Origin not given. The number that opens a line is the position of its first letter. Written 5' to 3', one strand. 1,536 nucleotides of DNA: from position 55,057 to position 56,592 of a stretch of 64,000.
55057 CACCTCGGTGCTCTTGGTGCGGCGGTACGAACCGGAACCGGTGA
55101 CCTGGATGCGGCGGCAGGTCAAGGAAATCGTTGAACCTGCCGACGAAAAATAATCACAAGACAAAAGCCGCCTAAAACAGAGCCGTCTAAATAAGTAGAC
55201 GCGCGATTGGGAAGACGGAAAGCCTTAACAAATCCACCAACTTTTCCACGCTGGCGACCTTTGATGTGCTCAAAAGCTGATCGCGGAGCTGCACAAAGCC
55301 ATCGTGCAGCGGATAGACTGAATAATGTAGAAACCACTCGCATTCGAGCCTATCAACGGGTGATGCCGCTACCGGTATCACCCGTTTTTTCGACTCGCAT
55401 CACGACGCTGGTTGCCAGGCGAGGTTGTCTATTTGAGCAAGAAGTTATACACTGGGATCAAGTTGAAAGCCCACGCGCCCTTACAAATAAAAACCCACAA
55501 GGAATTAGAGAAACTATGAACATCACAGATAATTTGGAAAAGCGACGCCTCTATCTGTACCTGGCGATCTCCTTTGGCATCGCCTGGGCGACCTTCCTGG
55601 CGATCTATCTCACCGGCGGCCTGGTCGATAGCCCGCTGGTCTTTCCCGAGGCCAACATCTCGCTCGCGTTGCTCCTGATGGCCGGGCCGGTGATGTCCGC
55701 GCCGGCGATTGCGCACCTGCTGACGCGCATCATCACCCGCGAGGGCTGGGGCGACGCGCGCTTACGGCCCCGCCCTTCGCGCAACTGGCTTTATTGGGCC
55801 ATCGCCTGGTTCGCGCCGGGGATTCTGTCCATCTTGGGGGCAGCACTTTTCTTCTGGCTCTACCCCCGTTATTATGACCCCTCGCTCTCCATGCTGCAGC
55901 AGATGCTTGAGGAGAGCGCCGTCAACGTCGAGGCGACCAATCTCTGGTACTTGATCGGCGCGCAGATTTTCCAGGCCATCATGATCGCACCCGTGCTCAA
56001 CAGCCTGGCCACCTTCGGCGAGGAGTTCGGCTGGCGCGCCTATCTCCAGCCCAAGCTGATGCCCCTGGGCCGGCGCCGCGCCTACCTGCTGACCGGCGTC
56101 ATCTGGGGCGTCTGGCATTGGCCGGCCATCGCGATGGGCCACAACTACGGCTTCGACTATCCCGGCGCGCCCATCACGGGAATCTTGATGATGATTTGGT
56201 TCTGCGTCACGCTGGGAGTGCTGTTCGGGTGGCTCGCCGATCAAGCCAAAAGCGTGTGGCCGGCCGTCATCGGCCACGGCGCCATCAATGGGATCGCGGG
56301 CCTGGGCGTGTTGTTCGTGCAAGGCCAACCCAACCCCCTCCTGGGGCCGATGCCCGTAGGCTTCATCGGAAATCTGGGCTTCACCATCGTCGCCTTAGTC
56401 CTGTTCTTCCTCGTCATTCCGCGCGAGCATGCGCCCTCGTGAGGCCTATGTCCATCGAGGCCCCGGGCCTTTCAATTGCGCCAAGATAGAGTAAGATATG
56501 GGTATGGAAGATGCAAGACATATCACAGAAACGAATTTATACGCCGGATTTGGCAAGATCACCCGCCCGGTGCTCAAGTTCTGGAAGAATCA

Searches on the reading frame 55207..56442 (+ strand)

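Call 29: search_protein_families(library=pfam, proteins=[window:55207-56442:+])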
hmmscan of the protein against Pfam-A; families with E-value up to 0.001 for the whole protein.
window:55207-56442:+ (411 aa): 1 family
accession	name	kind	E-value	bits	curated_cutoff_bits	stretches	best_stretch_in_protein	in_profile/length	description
PF02517.21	Rce1-like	-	1.1e-15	58.1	22.4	1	258-362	5-92/93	Type II CAAX prenyl endopeptidase Rce1-like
